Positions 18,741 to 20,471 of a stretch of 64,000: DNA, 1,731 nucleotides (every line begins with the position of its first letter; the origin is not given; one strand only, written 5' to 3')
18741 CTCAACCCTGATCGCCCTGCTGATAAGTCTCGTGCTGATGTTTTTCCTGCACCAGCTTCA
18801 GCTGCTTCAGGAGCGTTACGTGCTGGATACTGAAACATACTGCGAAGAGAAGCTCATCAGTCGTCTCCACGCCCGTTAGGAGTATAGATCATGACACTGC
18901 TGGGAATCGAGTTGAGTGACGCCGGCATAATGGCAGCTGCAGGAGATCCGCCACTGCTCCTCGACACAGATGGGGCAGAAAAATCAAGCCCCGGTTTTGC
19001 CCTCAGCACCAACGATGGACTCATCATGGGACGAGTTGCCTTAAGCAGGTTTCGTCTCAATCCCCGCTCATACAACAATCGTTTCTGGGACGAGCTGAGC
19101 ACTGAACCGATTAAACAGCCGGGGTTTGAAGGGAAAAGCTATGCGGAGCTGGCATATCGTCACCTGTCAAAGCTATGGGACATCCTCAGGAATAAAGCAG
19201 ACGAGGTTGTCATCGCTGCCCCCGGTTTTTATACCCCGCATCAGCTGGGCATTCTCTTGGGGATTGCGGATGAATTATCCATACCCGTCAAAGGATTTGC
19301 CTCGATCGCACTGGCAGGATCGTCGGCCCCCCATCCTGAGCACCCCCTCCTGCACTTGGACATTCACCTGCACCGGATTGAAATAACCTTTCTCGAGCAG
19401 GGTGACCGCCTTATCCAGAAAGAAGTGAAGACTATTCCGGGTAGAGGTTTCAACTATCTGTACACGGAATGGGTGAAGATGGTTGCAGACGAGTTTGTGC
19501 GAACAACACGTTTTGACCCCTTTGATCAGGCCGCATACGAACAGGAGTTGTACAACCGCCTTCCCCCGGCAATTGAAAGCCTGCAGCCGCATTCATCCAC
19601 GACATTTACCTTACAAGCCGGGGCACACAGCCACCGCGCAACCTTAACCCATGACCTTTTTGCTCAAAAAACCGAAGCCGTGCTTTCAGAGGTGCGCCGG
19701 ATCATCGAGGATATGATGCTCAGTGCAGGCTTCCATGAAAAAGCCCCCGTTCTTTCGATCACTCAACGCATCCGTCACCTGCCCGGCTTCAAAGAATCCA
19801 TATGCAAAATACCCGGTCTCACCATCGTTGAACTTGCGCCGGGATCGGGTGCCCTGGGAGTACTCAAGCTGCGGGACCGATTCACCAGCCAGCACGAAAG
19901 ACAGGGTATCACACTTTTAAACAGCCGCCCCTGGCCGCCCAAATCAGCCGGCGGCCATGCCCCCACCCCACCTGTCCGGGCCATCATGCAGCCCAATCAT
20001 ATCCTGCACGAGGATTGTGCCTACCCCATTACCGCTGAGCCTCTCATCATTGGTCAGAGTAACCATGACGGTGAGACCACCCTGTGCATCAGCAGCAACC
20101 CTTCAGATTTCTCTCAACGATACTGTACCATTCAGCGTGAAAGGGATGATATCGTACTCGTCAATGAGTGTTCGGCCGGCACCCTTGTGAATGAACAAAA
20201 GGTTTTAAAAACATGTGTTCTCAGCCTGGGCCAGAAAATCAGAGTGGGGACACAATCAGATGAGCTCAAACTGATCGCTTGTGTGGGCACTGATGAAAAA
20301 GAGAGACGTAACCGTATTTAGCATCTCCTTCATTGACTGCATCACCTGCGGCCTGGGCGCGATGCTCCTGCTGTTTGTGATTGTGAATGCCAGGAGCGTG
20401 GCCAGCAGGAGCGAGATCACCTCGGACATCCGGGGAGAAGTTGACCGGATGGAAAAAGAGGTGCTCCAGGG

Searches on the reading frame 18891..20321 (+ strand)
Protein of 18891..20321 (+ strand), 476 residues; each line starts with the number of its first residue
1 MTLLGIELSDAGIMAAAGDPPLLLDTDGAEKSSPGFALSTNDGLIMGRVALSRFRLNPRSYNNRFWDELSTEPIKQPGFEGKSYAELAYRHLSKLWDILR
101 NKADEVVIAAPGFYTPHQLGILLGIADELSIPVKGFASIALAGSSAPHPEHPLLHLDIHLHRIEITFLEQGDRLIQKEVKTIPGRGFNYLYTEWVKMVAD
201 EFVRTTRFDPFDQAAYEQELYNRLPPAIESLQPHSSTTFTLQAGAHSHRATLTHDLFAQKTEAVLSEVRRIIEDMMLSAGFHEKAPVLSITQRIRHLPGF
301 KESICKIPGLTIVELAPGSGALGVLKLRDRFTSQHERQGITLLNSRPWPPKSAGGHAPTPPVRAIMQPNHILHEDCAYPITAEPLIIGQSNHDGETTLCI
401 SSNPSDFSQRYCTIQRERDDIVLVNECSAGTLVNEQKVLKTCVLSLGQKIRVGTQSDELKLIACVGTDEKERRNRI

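Call 5: search_protein_families(library=pfam, proteins=[window:18891-20321:+], max_evalue=0.01)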
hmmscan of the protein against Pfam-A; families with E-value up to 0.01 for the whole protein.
window:18891-20321:+ (476 aa): 1 family
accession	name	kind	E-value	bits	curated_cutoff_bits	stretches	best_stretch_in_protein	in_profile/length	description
PF00498.31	FHA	-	0.00051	20.9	20.7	1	387-453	3-67/67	FHA domain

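Call 6: search_protein_families(library=ncbifam, proteins=[window:18891-20321:+], max_evalue=0.01)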
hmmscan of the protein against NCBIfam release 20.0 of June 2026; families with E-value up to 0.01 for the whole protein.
window:18891-20321:+ (476 aa): 0 families

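Call 7: search_protein_families(library=padloc, proteins=[window:18891-20321:+], max_evalue=0.01)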
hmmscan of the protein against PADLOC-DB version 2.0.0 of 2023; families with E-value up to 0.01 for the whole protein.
window:18891-20321:+ (476 aa): 0 families

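Call 11: find_homologous_proteins(query=window:18891-20321:+)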
Query window:18891-20321:+ (476 aa): 462 proteins with E <= 0.001 among 8000 candidates; the best 120 are listed.
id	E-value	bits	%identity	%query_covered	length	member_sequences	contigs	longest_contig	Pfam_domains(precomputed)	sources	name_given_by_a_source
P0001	0.0e+0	1088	100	100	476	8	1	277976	-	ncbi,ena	-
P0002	4.6e-277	937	86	100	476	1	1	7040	-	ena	-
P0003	1.7e-258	876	82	100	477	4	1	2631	-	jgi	-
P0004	1.5e-247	840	78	100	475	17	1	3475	-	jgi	-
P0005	3.3e-226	770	74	98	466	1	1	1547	-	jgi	jgi:hypothetical protein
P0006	1.2e-225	768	74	98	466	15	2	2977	-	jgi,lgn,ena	-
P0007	4.1e-214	730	69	100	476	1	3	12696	-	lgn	-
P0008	7.5e-210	716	70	98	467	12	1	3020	-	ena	-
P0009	1.1e-207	709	67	100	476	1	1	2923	-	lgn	-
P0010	3.4e-206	704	67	100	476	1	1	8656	-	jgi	jgi:hypothetical protein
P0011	8.7e-205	699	67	100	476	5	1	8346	-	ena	-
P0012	4.1e-200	684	66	100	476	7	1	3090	-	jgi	jgi:hypothetical protein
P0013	1.6e-188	645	62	97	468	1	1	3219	-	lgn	-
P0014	4.5e-167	575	57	99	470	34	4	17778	PF00498.32,PF16697.11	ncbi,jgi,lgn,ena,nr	ncbi:MAG: FHA domain-containing protein [Deltaproteobacteria bacterium]|jgi:hypothetical protein|nr:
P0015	3.0e-164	565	56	99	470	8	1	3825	PF00498.32,PF16697.11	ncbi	-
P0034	8.7e-147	508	51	99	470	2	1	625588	PF00498.32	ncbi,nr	ncbi:MAG: FHA domain-containing protein [Candidatus Brocadiaceae bacterium]|nr:FHA domain-containing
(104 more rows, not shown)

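Call 12: find_encoding_contigs(protein=P0001, flank=10000, max_places=3)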
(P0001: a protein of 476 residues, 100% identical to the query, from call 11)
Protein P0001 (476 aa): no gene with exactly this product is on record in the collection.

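Call 13: find_encoding_contigs(protein=P0034, flank=10000, max_places=3)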
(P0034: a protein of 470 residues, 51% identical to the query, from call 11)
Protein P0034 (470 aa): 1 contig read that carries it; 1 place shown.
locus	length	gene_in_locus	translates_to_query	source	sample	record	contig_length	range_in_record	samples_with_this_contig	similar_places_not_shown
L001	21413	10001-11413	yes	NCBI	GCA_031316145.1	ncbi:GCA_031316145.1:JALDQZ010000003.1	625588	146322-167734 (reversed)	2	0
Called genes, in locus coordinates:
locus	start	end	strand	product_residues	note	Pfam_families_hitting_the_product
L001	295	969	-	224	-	PF11172:DUF2959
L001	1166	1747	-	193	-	-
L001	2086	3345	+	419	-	-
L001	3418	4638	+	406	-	-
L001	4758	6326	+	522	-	PF00515:TPR_1 (faint), PF07719:TPR_2 (faint), PF13428:TPR_14 (faint), PF14559:TPR_19 (faint)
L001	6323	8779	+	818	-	PF13620:CarboxypepD_reg (faint), PF13715:CarbopepD_reg_2 (faint), PF08308:PEGA, PF03781:FGE-sulfatase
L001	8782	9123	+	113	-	-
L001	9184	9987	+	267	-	PF01618:MotA_ExbB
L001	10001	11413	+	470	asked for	PF00498:FHA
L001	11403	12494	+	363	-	PF24161:CCDC39 (faint)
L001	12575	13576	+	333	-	-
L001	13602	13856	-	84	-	-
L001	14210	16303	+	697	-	PF10342:Kre9_KNH (weak), PF00092:VWA, PF13519:VWA_2, PF13768:VWA_3 (weak)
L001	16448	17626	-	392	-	PF13188:PAS_8 (faint), PF00989:PAS (weak), PF13426:PAS_9, PF08447:PAS_3 (weak), PF00990:GGDEF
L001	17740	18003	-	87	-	-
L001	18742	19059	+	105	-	PF00893:Multi_Drug_Res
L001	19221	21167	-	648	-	PF04055:Radical_SAM (faint), PF08497:Radical_SAM_N, PF11842:DUF3362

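Call 15: find_related_loci(query=A1, collection=genome_contigs, flank=10000)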
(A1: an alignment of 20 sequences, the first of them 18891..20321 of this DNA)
Query A1 (476 aa) in genome_contigs; peptide patterns used: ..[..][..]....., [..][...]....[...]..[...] (x = any residue, [..] = any of these).
167 stretches matched a pattern; 130 encode a relative of the query (tblastn E <= 1e-3); the best 80 are kept; 80 distinct loci.
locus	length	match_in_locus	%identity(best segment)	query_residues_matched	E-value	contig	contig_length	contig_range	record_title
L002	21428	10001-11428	93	1-476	0e+0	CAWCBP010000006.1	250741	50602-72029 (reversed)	MAG: uncultured delta proteobacterium isolate MFD03899.bin.1.233 genome assembly, contig: contig_36930, whole genome sho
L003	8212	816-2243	67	1-476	0e+0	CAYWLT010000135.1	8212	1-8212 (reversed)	MAG TPA_asm: uncultured Thermodesulfobacteriota bacterium isolate binchicken_co74_409 genome assembly, contig: NODE_1685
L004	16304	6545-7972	66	1-476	0e+0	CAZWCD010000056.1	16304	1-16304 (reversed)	MAG TPA_asm: uncultured Thermodesulfobacteriota bacterium isolate SRP192927_co7_52 genome assembly, contig: NODE_6661_le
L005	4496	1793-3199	55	1-469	2e-180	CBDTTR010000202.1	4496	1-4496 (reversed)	MAG TPA_asm: uncultured bacterium isolate SRR7614714_binner13_Refined_37 genome assembly, contig: ERZ23877832.11495, who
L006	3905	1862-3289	53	1-476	2e-173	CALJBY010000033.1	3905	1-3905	MAG: uncultured bacterium isolate N4_Bin_METABAT__17_1_1 genome assembly, contig: c_000005970096, whole genome shotgun s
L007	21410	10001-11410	50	1-469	2e-151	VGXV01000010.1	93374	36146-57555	MAG: Planctomycetota bacterium isolate K_DeepCast_100m_m2_328 K_DeepCast_100m_m2_328_Ga0194127_10000215, whole genome sh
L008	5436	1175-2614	48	1-476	6e-149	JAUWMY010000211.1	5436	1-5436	MAG: Desulfobacteraceae bacterium isolate CSMAG_2410 CSMAG_2410_k141_91530_length_5436_cov_5.7809, whole genome shotgun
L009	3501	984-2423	47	1-476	5e-151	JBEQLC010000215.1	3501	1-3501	MAG: Desulfobacteria bacterium isolate Y21TTR20magb13s NODE_215_length_3501_cov_1.192465, whole genome shotgun sequence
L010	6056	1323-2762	47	1-476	7e-146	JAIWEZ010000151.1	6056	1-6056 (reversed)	MAG: Gammaproteobacteria bacterium isolate JL_RS_05_13 NODE_4516_length_6056_cov_1.054478, whole genome shotgun sequence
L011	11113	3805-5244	46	1-476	4e-144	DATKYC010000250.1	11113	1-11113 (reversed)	MAG TPA_asm: Acidobacteriota bacterium isolate SMAG_U14209 k141_2144450, whole genome shotgun sequence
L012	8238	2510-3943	46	1-476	2e-140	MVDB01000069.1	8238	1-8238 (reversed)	MAG: Desulfobacteraceae bacterium 4484_190.2 ex4484_190.2_scaffold_7639, whole genome shotgun sequence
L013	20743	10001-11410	45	1-469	4e-133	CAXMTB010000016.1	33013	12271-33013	MAG: uncultured Nitrospinaceae bacterium isolate 10C-St8-MC-01_bin.13.strict genome assembly, contig: NODE_16_length_330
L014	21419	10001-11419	45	1-469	1e-132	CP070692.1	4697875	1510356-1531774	MAG: Deltaproteobacteria bacterium isolate bin617 chromosome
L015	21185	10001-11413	50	1-469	1e-151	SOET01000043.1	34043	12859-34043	MAG: Candidatus Kuenenia hertensis isolate YC6 NODE_3457_length_34043_cov_262.915058, whole genome shotgun sequence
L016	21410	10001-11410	44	1-469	2e-131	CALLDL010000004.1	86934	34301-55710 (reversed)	MAG: uncultured Desulfobacterales bacterium isolate N2_Bin_METABAT__2_1 genome assembly, contig: c_000003957036, whole g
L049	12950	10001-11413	40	1-469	3e-113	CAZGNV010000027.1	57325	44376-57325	MAG TPA_asm: uncultured Desulfosarcinaceae bacterium isolate SRP338002_co1_139 genome assembly, contig: NODE_515_length_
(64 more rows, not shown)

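Call 39: search_solved_structures(query=A1, max_evalue=1)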
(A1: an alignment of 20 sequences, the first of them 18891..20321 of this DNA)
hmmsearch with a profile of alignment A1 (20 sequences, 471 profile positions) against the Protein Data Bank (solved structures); distinct sequences matched with E-value up to 1: 22.
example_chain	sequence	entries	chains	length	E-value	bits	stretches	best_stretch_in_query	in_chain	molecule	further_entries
2aff_A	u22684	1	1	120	0.0013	20.8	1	385-453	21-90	Antigen KI-67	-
1r21_A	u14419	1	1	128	0.0016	20.6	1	385-453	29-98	Antigen Ki-67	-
3gqs_A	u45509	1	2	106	0.0018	20.3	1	401-456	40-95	Adenylate cyclase-like protein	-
3po8_A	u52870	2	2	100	0.0085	18.1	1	398-457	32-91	Putative uncharacterized protein TB39.8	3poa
2lc1_A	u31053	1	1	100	0.009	18.1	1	398-457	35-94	Putative uncharacterized protein TB39.8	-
1wln_A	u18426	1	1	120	0.016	17.2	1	404-457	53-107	Afadin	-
3oun_A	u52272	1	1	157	0.034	16.1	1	398-457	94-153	Putative uncharacterized protein TB39.8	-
1g6g_A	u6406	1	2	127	0.067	15.2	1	405-463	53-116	PROTEIN KINASE RAD53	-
1j4o_A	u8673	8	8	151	0.097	14.7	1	405-463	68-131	PROTEIN KINASE SPK1 | Serine/threonine-protein kinase RAD53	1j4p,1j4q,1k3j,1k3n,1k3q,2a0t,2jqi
1g3g_A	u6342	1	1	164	0.11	14.4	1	405-463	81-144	PROTEIN KINASE SPK1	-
2fez_A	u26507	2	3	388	0.12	14.3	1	378-464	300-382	Probable regulatory protein embR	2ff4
3fm8_A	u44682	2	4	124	0.17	13.9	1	403-455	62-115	Kinesin-like protein KIF13B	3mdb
5t2s_A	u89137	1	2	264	0.26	13.2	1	406-462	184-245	DDK kinase regulatory subunit DBF4,Serine/threonine-protein kinase RAD53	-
3gl1_A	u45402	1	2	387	0.26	13.2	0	5-61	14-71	Heat shock protein SSB1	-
5t2f_A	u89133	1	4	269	0.27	13.2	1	406-462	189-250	DDK kinase regulatory subunit DBF4,Serine/threonine-protein kinase RAD53 chimeric protein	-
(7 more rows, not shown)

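Call 52: predict_structure(alignment_id=A1)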
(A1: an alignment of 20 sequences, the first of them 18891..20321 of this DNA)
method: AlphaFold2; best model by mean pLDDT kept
length: 476 residues; sequences in the alignment: 20
mean_pLDDT: 82.2   pTM: 0.69
mean pLDDT of the five models: 82.2, 81.2, 77.5, 68.6, 61.8
residues with pLDDT >= 90: 161; 70-90: 253; 50-70: 38; < 50: 24
segments of 3 or more residues with pLDDT < 50: 352-364, 466-476
pLDDT, mean of each block of 10 residues (from residue 1): 87 85 75 73 75 66 73 78 85 88 91 90 92 92 87 92 93 90 89 92 92 84 87 89 91 93 93 91 88 87 91 91 87 66 81 37 59 81 85 69 75 88 88 87 88 82 57 29
secondary structure, 60 per line:
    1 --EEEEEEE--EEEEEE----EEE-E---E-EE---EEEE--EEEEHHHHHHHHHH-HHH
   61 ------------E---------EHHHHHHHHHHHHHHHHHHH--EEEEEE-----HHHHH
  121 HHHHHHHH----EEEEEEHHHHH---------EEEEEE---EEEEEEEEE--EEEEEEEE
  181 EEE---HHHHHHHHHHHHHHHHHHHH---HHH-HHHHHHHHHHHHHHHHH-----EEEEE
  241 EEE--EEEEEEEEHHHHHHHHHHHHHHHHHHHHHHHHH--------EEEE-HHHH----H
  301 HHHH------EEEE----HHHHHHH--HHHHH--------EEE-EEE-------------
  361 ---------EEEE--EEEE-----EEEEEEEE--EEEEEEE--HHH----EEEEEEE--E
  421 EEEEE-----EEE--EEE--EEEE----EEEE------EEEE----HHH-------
elements in order: E3-9 E12-17 E22-24 E37-40 E43-46 H47-56 H84-102 E105-110 H116-128 E133-138 H139-143 E153-158 E162-170 E173-183 H187-206 H214-230 E236-243 E246-253 H254-278 E287-290 H292-295 H300-304 E311-314 H319-325 H328-332 E341-343 E345-347 E370-373 E376-379 E385-392 E395-401 E411-417 E420-425 E431-433 E436-438 E441-444 E449-452 E459-462

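Call 56: fold_search(model_id=the predicted structure, library=pdb)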
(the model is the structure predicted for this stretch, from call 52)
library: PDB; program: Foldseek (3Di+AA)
matches with E <= 10: 1233; with E <= 0.001: 534
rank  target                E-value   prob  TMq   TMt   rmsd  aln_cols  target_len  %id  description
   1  9a2i_MODEL_1_A        3.3e-18  1.00  0.61  0.47  10.2       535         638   13  Model of E. coli DnaK by in-cell photo-crosslinking MS and deep learning (released 2023-02-24)
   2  4b9q_A                1.1e-17  1.00  0.58  0.47  10.8       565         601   13  Open conformation of ATP-bound Hsp70 homolog DnaK (released 2012-11-14)
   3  5mb9_A                1.4e-17  1.00  0.58  0.55  13.9       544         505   14  Crystal structure of the eukaryotic ribosome associated complex (RAC), a unique Hsp70/Hsp40 pair (released 2016-12-28)
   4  9a5j_A                2.2e-17  1.00  0.55  0.44   9.7       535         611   14  Integrative model of DNAK-GUDB by crosslinking MS and deep learning (released 2024-09-18)
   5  5tky_B                2.7e-17  1.00  0.58  0.48  11.1       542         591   13  Crystal structure of the co-translational Hsp70 chaperone Ssb in the ATP-bound, open conformation (released 2016-11-16)
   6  4b9q_D                3.0e-17  1.00  0.57  0.47  10.3       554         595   14  Open conformation of ATP-bound Hsp70 homolog DnaK (released 2012-11-14)
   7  6sr6_A                4.0e-17  1.00  0.57  0.52  14.4       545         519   13  Crystal structure of the RAC core with a pseudo substrate bound to Ssz1 SBD (released 2020-03-25)
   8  5obu                  4.5e-17  1.00  0.57  0.53  20.1       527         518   13  Mycoplasma genitalium DnaK deletion mutant lacking SBDalpha in complex with AMPPNP. (released 2018-05-09)
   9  7ko2_B                5.6e-17  1.00  0.58  0.47  10.9       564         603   12  Restraining state of near full-length Hsp70 DnaK (released 2021-09-15)
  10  3c7n_A                6.3e-17  1.00  0.59  0.45  10.4       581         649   10  Structure of the Hsp110:Hsc70 Nucleotide Exchange Complex (released 2008-05-27)
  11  4b9q_B                6.3e-17  1.00  0.57  0.47  10.3       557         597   13  Open conformation of ATP-bound Hsp70 homolog DnaK (released 2012-11-14)
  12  5obv                  7.1e-17  1.00  0.57  0.53  19.9       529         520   13  Mycoplasma genitalium DnaK deletion mutant lacking SBDalpha in complex with ADP and Pi. (released 2018-05-09)
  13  4b9q_C                7.5e-17  1.00  0.56  0.46  11.1       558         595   13  Open conformation of ATP-bound Hsp70 homolog DnaK (released 2012-11-14)
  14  5mb9_B                7.9e-17  1.00  0.58  0.56  13.4       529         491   14  Crystal structure of the eukaryotic ribosome associated complex (RAC), a unique Hsp70/Hsp40 pair (released 2016-12-28)
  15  4jn4_A                8.9e-17  1.00  0.56  0.46  10.7       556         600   13  Allosteric opening of the polypeptide-binding site when an Hsp70 binds ATP (released 2013-05-29)
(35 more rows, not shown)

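Call 89: search_protein_families(library=pfam, proteins=[L001:6323-8779:+], max_evalue=0.01)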
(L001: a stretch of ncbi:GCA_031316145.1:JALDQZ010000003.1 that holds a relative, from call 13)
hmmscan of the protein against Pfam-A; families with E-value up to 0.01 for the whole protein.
L001:6323-8779:+ (818 aa): 6 families
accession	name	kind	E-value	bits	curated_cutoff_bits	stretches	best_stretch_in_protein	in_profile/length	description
PF08308.17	PEGA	-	4.7e-45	151.8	20.8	4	393-458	2-67/71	PEGA domain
PF03781.23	FGE-sulfatase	-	7e-41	141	23.3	1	554-808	10-254/255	Sulfatase-modifying factor enzyme 1-like domain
PF13620.12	CarboxypepD_reg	-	6.6e-13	49.3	32.3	0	351-388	44-81/82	Carboxypeptidase regulatory-like domain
PF13715.12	CarbopepD_reg_2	-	3.4e-09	37.1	32.2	0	421-458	39-76/88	CarboxypepD_reg-like domain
PF20608.4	Phage_tube_C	-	0.00065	20.4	24.1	0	348-375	51-78/82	Phage tail tube protein C-terminal domain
PF16697.10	Yop-YscD_cpl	-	0.0093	16.6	33.2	0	23-93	19-91/94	Inner membrane component of T3SS, cytoplasmic domain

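Call 101: search_protein_families(library=pfam, proteins=[L049:7843-8973:+, L049:7037-7630:+, L049:5642-6505:+, L049:4248-5399:-, L049:2011-4104:-], max_evalue=0.001)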
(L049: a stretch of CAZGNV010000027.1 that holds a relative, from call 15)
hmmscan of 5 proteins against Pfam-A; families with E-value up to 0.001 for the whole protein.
L049:7843-8973:+ (376 aa): 1 family
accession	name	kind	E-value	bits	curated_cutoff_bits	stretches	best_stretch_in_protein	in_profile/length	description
PF04187.18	Cofac_haem_bdg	-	6.6e-59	199.9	27.7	1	141-343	1-212/213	Haem-binding uptake, Tiki superfamily, ChaN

L049:7037-7630:+ (197 aa): 1 family
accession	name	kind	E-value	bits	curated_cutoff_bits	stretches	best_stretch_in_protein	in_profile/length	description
PF00293.34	NUDIX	-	3.7e-12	46.8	21.1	1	30-141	5-118/134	NUDIX domain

L049:5642-6505:+ (287 aa): 6 families
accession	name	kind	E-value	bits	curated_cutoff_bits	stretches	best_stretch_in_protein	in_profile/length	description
PF14748.11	P5CR_dimer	-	7.4e-41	139.1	25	1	167-269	3-105/105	Pyrroline-5-carboxylate reductase dimerisation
PF03807.23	F420_oxidored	-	2e-21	76.8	21.6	1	6-101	1-94/94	NADP oxidoreductase coenzyme F420-dependent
PF03446.21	NAD_binding_2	-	1e-06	29.3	21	1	6-98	1-92/161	NAD binding domain of 6-phosphogluconate dehydrogenase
PF01488.26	Shikimate_DH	-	0.00019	21.9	24.3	1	2-78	10-88/138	Shikimate / quinate 5-dehydrogenase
PF01210.29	NAD_Gly3P_dh_N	-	0.00065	20.1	23.1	0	6-108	1-107/158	NAD-dependent glycerol-3-phosphate dehydrogenase N-terminus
PF07991.19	KARI_N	-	0.00096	19.2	20.6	0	2-101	2-96/165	Acetohydroxy acid isomeroreductase, NADPH-binding domain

L049:4248-5399:- (383 aa): 2 families
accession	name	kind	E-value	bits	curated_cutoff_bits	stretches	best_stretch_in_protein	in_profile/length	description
PF00990.26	GGDEF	-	2.8e-49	167.4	23.8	1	212-370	1-161/161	Diguanylate cyclase, GGDEF domain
PF00072.30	Response_reg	-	8.3e-11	42.5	30.2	1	71-168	20-108/111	Response regulator receiver domain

L049:2011-4104:- (697 aa): 21 families
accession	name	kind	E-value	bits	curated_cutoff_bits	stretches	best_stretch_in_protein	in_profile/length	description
PF07992.20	Pyr_redox_2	-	8.7e-29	101.3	26.1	1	120-374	2-244/291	Pyridine nucleotide-disulphide oxidoreductase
PF13510.11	Fer2_4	-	2.2e-22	79.3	22.8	1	18-96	2-80/82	2Fe-2S iron-sulfur cluster binding domain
PF04324.20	Fer2_BFD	-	8e-14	52.2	26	1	608-660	1-50/50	BFD-like [2Fe-2S] binding domain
PF01494.25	FAD_binding_3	-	1.1e-10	41.7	22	1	118-150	1-33/349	FAD binding domain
PF00890.30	FAD_binding_2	-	1.2e-10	41.6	20.4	1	120-158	1-39/414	FAD binding domain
PF12831.13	FAD_oxidored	-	2.2e-10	40.9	27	1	120-166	1-47/416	FAD dependent oxidoreductase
PF00070.33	Pyr_redox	-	8.3e-10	39.5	22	1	268-340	1-80/82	Pyridine nucleotide-disulphide oxidoreductase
PF13450.12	NAD_binding_8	-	3.1e-09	37.4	21.9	1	123-156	1-34/68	NAD(P)-binding Rossmann-like domain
PF03486.20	HI0933_like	-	1.8e-07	31.3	50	1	120-159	2-41/244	HI0933-like protein Rossmann domain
PF13738.12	Pyr_redox_3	-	2.1e-07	31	30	1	122-150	1-30/305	Pyridine nucleotide-disulphide oxidoreductase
PF12838.12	Fer4_7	-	1.9e-06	28.7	27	1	463-505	5-49/52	4Fe-4S dicluster domain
PF01946.23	Thi4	-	3.1e-06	27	26.2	0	119-158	18-58/235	Thi4 family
PF13237.11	Fer4_10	-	9.9e-06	25.8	25.5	2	489-506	4-21/53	4Fe-4S dicluster domain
PF01134.28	GIDA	-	2.2e-05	24.2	22.1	1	120-150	1-31/391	Glucose inhibited division protein A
PF00037.32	Fer4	-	2.9e-05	24.2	21.1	1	488-505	2-19/24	4Fe-4S binding domain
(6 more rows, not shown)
